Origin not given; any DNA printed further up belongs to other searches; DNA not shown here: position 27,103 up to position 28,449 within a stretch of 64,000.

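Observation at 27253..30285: Unusual enzyme trio: UbiA prenyltransferase plus DAGK_cat lipid kinase plus ThiL-like PurM-superfamily kinase in one operon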

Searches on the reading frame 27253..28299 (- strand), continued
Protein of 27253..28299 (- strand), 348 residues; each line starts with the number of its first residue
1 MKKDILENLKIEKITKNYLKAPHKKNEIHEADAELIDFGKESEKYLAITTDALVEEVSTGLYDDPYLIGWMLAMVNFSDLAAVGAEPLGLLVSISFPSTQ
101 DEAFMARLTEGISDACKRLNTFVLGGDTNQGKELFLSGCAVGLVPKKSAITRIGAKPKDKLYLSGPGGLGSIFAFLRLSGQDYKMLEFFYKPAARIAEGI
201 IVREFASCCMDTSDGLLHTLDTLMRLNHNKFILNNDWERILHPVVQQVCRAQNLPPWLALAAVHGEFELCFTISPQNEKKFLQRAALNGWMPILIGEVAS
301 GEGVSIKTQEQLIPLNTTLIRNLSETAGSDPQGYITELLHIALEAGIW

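Call 14: find_related_loci(query=A1, collection=genome_contigs, flank=10000)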
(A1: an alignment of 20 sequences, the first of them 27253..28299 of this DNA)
Query A1 (348 aa) in genome_contigs; peptide patterns used: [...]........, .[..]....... (x = any residue, [..] = any of these).
129 stretches matched a pattern; 107 encode a relative of the query (tblastn E <= 1e-3); the best 80 are kept; 80 distinct loci.
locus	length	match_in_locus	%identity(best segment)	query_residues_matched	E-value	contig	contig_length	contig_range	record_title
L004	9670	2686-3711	73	1-342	6e-174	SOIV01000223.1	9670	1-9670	MAG: Candidatus Aminicenantes bacterium isolate E29_bin47 NODE_2455_length_9670_cov_84.085179, whole genome shotgun sequ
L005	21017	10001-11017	74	3-342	4e-172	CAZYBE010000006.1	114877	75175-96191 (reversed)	MAG TPA_asm: uncultured Eubacteriales bacterium isolate binchicken_co376_124 genome assembly, contig: NODE_86_length_114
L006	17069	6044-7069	73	1-342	1e-171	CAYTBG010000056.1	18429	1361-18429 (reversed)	MAG TPA_asm: uncultured Eubacteriales bacterium isolate SRP068000_co2_7 genome assembly, contig: NODE_2399_length_18429_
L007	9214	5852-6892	71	1-347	3e-171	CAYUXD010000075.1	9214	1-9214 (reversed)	MAG TPA_asm: uncultured Eubacteriales bacterium isolate binchicken_co34_557 genome assembly, contig: NODE_13221_length_9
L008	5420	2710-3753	69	1-348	2e-172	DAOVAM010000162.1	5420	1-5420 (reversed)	MAG TPA_asm: Candidatus Aminicenantes bacterium isolate CSMAG_979 CSMAG_979_k141_4318728_length_5420_cov_9.0000, whole g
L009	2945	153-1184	66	4-347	4e-171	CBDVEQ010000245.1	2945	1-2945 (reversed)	MAG TPA_asm: uncultured bacterium isolate SRR22302360_binner13_Refined_25 genome assembly, contig: ERZ25073602.22048, wh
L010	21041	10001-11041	67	1-347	5e-162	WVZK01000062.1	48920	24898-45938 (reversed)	MAG: Candidatus Aminicenantes bacterium isolate CS4-C017 C_merged_R1_(paired)_contig_58272, whole genome shotgun sequenc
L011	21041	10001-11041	70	1-347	3e-161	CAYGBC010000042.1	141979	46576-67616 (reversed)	MAG TPA_asm: uncultured Eubacteriales bacterium isolate ERP108616_co1_418 genome assembly, contig: k119_488680, whole ge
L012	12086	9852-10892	68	1-347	8e-160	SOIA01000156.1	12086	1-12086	MAG: Candidatus Aminicenantes bacterium isolate E29_bin11 NODE_1560_length_12086_cov_15.120273, whole genome shotgun seq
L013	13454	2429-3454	67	1-342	1e-159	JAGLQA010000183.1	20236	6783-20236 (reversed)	MAG: Candidatus Aminicenantes bacterium isolate RS_8_31 ROV157_8.bin.31.fa_183, whole genome shotgun sequence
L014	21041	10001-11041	63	1-347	9e-154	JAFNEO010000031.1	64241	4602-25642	MAG: Candidatus Aminicenantes bacterium isolate bin_1 PROKKA_contig000031, whole genome shotgun sequence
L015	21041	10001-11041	61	1-347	3e-149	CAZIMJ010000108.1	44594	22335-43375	MAG TPA_asm: uncultured Eubacteriales bacterium isolate SRP185410_co1_364 genome assembly, contig: k141_2352590, whole g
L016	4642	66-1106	62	1-347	1e-151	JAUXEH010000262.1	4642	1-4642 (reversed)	MAG: Candidatus Aminicenantes bacterium isolate CSMAG_2872 CSMAG_2872_k117_4664819_length_4642_cov_20.0000, whole genome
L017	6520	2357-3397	61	1-347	3e-149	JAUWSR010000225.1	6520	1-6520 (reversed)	MAG: Acidobacteriota bacterium isolate CSMAG_2559 CSMAG_2559_k127_613838_length_6520_cov_79.0000, whole genome shotgun s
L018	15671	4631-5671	61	1-347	2e-148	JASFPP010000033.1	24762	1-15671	MAG: Candidatus Aminicenantes bacterium isolate D0819M58metaG_sub_Bin_184 D0819M58metaG_FD_scaffold_84_c1, whole genome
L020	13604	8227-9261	61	1-347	1e-147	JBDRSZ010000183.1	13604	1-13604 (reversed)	MAG: bacterium isolate MEGAHIT-group-3.41 k141_713529, whole genome shotgun sequence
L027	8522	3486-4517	50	5-347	5e-117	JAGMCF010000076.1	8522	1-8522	MAG: Candidatus Cloacimonadota bacterium isolate RS_16_45 ZL425.bin.45.fa_76, whole genome shotgun sequence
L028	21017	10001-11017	50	2-342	3e-112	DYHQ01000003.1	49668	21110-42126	MAG TPA_asm: Candidatus Puniceispirillum sp. isolate DR5_54_11 Afr_mines_DR5_63_length_49668_cov_4_577167, whole genome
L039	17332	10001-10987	43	4-330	2e-89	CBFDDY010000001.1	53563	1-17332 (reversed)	MAG TPA_asm: uncultured bacterium isolate SRR26215676_concoct_178 genome assembly, contig: ERZ25073495.79, whole genome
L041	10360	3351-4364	41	4-340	8e-88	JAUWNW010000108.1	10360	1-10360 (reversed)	MAG: Candidatus Aminicenantes bacterium isolate CSMAG_2434 CSMAG_2434_k141_421951_length_10360_cov_6.9871, whole genome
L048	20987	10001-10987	44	7-339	1e-85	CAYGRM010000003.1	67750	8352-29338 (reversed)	MAG TPA_asm: uncultured Saprospiraceae bacterium isolate ERP117304_co3_219 genome assembly, contig: NODE_604_length_6775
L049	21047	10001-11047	43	3-341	3e-84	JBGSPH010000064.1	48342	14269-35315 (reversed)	MAG: Ignavibacteriaceae bacterium isolate JTS-AC3 k141_1614120, whole genome shotgun sequence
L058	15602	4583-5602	41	1-341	1e-76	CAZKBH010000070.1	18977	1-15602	MAG TPA_asm: uncultured Saprospiraceae bacterium isolate binchicken_co340_58 genome assembly, contig: NODE_1406_length_1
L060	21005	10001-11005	41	13-341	7e-75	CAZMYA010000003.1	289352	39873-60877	MAG TPA_asm: uncultured Ignavibacterium sp. isolate SRP290908_co1_68 genome assembly, contig: NODE_16_length_289352_cov_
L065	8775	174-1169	37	5-341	1e-71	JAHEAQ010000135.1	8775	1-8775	MAG: Bacteroidetes bacterium isolate Ww117 NODE_20150_length_8775_cov_12.548532, whole genome shotgun sequence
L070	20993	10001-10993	40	5-341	2e-67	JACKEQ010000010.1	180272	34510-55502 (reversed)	MAG: Alphaproteobacteria bacterium isolate HK-STAS-MYXO-38 HK-STAS-MYXO-38_10, whole genome shotgun sequence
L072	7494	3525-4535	38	3-341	2e-66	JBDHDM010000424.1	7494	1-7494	MAG: Gemmatimonadota bacterium isolate M8-32_Bin_247 M8-32_Bin_247_scaffold_142468, whole genome shotgun sequence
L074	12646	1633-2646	35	1-339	7e-66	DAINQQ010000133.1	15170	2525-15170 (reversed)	MAG TPA_asm: Flavitalea sp. isolate CTOTU21639 NODE_1220_length_15170_cov_5.469534, whole genome shotgun sequence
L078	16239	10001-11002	39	5-339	8e-63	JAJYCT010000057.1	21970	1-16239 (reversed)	MAG: Myxococcales bacterium isolate BP9.bin63 NODE_4264_length_21970_cov_1.558440, whole genome shotgun sequence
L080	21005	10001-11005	38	1-341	2e-62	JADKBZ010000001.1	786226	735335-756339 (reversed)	MAG: Holophagales bacterium isolate OdNE_18-Q3-R46-58_BATAC.193 tig00000899-10-7829170, whole genome shotgun sequence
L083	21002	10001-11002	39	5-340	1e-60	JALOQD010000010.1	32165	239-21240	MAG: Myxococcota bacterium isolate Prado146 scaffold_1135, whole genome shotgun sequence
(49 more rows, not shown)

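Call 20: search_protein_families(library=pfam, proteins=[L049:11309-12616:+, L011:15248-16414:+, L065:2500-3567:+, L020:4997-6061:+, L049:4338-5180:-, L049:5261-6754:-, L060:3127-3585:+, L002:7290-7925:+, L002:6303-7265:+], max_evalue=0.001)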
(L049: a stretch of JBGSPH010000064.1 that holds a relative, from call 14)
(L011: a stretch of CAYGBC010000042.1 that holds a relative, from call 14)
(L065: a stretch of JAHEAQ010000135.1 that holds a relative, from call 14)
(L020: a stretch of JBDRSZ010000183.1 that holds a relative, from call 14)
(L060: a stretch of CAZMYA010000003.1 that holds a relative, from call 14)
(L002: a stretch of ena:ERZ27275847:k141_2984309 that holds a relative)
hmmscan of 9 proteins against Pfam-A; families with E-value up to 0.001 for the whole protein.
L049:11309-12616:+ (435 aa): 5 families
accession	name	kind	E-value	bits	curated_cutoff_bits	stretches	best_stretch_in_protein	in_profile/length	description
PF00155.27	Aminotran_1_2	-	1.1e-55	189.8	19.7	1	73-414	2-360/361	Aminotransferase class I and II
PF01053.26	Cys_Met_Meta_PP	-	6e-08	32.1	27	1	119-248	54-181/381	Cys/Met metabolism PLP-dependent enzyme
PF01212.27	Beta_elim_lyase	-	3.6e-07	30.2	27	1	119-294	34-220/288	Beta-eliminating lyase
PF00266.25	Aminotran_5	-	1.8e-06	27.6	21.5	1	115-246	41-181/371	Aminotransferase class-V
PF01041.23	DegT_DnrJ_EryC1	-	0.0001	22.1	19.8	1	119-248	26-153/360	DegT/DnrJ/EryC1/StrS aminotransferase family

L011:15248-16414:+ (388 aa): 1 family
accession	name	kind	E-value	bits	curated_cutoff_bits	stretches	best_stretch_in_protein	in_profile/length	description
PF01103.29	Omp85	-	1.9e-20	74.1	24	1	104-386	23-323/325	Omp85 superfamily domain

L065:2500-3567:+ (355 aa): 1 family
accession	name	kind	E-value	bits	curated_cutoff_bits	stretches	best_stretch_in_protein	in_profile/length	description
PF11899.13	DUF3419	-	4.4e-27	95.7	28.2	1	3-327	11-348/385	Protein of unknown function (DUF3419)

L020:4997-6061:+ (354 aa): 3 families
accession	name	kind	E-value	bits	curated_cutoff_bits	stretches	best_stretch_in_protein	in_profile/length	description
PF13527.13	Acetyltransf_9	-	3.2e-09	37.3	25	1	38-135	17-110/127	Acetyltransferase (GNAT) domain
PF00583.31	Acetyltransf_1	-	4.3e-08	33.9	20.7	1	61-151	28-110/116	Acetyltransferase (GNAT) family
PF13508.13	Acetyltransf_7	-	8e-05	23.4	27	1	66-133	3-63/84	Acetyltransferase (GNAT) domain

L049:4338-5180:- (280 aa): 1 family
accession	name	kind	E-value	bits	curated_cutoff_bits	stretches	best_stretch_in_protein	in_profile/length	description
PF03372.29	Exo_endo_phos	-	9.5e-15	55.4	24.5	1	27-270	1-225/225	Endonuclease/Exonuclease/phosphatase family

L049:5261-6754:- (497 aa): 1 family
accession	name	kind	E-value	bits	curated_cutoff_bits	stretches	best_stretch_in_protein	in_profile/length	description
PF11074.14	DUF2779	-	3.7e-45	153.7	23.3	1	303-428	1-126/126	Domain of unknown function(DUF2779)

L060:3127-3585:+ (152 aa): 0 families

L002:7290-7925:+ (211 aa): 2 families
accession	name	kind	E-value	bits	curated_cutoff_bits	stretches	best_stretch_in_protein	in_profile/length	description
PF02310.24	B12-binding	-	4.8e-31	107.5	32.1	1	89-202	1-120/121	B12 binding domain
PF02607.22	B12-binding_2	-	5.2e-22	78.3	23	1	4-77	2-74/74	B12 binding domain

L002:6303-7265:+ (320 aa): 1 family
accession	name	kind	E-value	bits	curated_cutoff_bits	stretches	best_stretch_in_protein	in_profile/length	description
PF00303.24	Thymidylat_synt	-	2.1e-06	27.5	24.3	1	109-248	92-221/266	Thymidylate synthase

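Call 21: search_protein_families(library=ncbifam, proteins=[L049:11309-12616:+, L065:2500-3567:+, L020:4997-6061:+], max_evalue=0.00001)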
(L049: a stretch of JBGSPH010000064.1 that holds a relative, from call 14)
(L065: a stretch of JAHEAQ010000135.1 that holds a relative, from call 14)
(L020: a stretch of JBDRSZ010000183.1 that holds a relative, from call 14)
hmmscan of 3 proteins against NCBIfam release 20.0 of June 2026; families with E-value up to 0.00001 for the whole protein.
L049:11309-12616:+ (435 aa): 13 families
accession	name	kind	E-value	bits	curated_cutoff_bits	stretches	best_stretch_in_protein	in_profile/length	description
NF047600.1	SerpalmtaseCFB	equivalog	4.6e-111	371.3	640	1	49-422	26-392/395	serine palmitoyltransferase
TIGR00858.1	bioF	equivalog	2.4e-110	368.7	426.45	1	72-415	21-364/365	8-amino-7-oxononanoate synthase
NF005394.0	PRK06939.1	equivalog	1.2e-102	343.6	460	1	35-420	10-392/397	glycine C-acetyltransferase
TIGR01825.1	gly_Cac_T_rel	subfamily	5.7e-99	331.4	535.4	1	38-419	5-379/385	BioF/Kbl family PLP-dependent acyltransferase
NF047599.1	SerpalmtaseBetaP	equivalog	2.4e-95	319.5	500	1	71-421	42-392/394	serine palmitoyltransferase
TIGR01822.1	2am3keto_CoA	equivalog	1e-88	297.9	493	1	38-420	9-388/393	glycine C-acetyltransferase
TIGR01821.1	5aminolev_synth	equivalog_domain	1.4e-76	258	338.55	1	71-423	44-398/402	5-aminolevulinate synthase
NF047603.1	SerpalmtaseAlphaP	equivalog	2.5e-75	253.6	670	1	72-416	45-390/399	serine palmitoyltransferase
NF005526.0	PRK07179.1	equivalog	3.1e-63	213.7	428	1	73-423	55-400/407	alpha-hydroxyketone-type quorum-sensing autoinducer synthase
NF004608.1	PRK05937.1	equivalog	1.7e-38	132.4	399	1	77-420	7-347/366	8-amino-7-oxononanoate synthase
NF005697.0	PRK07505.1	subfamily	2.1e-37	128.7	342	1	71-423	47-403/405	hypothetical protein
NF005695.0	PRK07503.1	equivalog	2.7e-08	32.9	666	1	122-321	70-262/403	methionine gamma-lyase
TIGR01328.1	met_gam_lyase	equivalog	1.8e-06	27.1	549.7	1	121-321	63-256/391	methionine gamma-lyase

L065:2500-3567:+ (355 aa): 0 families

L020:4997-6061:+ (354 aa): 0 families

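Call 23: search_solved_structures(query=window:27253-28299:-, max_evalue=0.001, show_alignments=2)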
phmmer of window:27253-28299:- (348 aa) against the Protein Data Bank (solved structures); distinct sequences matched with E-value up to 0.001: 23.
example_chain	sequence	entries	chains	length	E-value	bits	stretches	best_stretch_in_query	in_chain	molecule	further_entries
5cc8_A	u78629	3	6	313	4.3e-31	111.1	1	44-285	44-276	Thiamine-monophosphate kinase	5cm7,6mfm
5dd7_A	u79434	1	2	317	4.5e-31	111.1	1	44-285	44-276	Thiamine-monophosphate kinase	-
8yks_B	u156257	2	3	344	1.2e-21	80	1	44-308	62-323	Thiamine-monophosphate kinase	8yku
3mcq_A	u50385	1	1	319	2.9e-21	78.8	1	44-282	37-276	Thiamine-monophosphate kinase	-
6xep_A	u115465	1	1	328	8.4e-19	70.7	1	42-307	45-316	Thiamine-monophosphate kinase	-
2yxz_A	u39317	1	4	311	6e-16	61.3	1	49-307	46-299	Thiamin-monophosphate kinase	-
1vqv_A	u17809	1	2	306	1.2e-15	60.3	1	43-284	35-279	thiamine monophosphate kinase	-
3c9r_A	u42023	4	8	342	1.7e-15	59.8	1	43-284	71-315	Thiamine monophosphate kinase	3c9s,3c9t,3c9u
9k06_A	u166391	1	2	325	4.2e-09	38.8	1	33-168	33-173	Phosphoribosylformylglycinamidine cyclo-ligase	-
9jzy_A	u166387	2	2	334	1.6e-08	36.9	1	35-163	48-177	Phosphoribosylformylglycinamidine cyclo-ligase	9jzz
9k05_A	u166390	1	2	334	4.6e-08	35.4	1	33-170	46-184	Phosphoribosylformylglycinamidine cyclo-ligase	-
9k00_A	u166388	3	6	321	5.2e-08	35.2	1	33-168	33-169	Phosphoribosylformylglycinamidine cyclo-ligase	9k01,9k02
9k03_A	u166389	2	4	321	5.3e-08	35.2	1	33-168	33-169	Phosphoribosylformylglycinamidine cyclo-ligase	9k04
9vnv_A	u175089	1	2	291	6.2e-08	35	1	33-168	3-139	Phosphoribosylformylglycinamidine cyclo-ligase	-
2zau_A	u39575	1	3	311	2.4e-07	33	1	55-177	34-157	Selenide, water dikinase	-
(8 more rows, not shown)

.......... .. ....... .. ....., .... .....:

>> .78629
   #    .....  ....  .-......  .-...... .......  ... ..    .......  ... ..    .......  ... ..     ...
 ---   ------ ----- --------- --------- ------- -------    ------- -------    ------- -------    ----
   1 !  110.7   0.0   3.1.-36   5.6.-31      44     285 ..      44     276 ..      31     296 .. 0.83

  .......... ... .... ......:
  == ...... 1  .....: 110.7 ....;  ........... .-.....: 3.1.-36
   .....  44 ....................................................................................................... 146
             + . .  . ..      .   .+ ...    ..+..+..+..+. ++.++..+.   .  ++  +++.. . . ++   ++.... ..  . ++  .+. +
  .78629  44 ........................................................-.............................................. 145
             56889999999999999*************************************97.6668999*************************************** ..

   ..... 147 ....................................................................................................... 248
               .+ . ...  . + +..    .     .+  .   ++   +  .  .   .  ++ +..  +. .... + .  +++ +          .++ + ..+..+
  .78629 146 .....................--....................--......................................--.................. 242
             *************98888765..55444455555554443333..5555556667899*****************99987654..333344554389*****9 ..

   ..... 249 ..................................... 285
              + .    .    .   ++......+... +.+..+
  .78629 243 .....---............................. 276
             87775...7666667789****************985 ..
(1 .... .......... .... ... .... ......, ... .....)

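Call 42: search_protein_representatives(protein=window:27253-28299:-)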
Query: 348 residues. Proteins with E-value up to 0.001 (for the whole library): 11723; up to 1e-10: 4841; up to 1e-30: 216. The best 150 are listed.
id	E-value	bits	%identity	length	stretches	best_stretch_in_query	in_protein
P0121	5.1e-101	354.2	48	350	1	5-338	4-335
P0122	8.6e-89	314.0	45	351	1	11-341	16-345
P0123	3.5e-86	305.5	59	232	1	119-343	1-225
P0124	6.8e-81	288.0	40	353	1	4-340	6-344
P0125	7.1e-81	288.0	43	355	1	3-341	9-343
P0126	2.6e-79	282.8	44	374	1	5-340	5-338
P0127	6.3e-79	281.6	44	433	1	3-339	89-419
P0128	1.8e-78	280.1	43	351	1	4-342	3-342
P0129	1.2e-77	277.4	42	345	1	5-339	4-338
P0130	1.4e-77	277.1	43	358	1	2-340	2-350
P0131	1.2e-76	274.1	43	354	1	1-343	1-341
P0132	4.9e-76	272.1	41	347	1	4-339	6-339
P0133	1.0e-75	271.0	41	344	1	4-340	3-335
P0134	1.2e-75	270.8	44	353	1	11-336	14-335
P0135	1.8e-75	270.2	40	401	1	3-339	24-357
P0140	4.0e-74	265.8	39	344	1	2-341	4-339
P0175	2.1e-61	224.0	35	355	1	7-330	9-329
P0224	1.3e-51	191.8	33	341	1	7-340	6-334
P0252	2.9e-45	170.9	35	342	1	11-341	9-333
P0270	2.1e-40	154.9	32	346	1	3-336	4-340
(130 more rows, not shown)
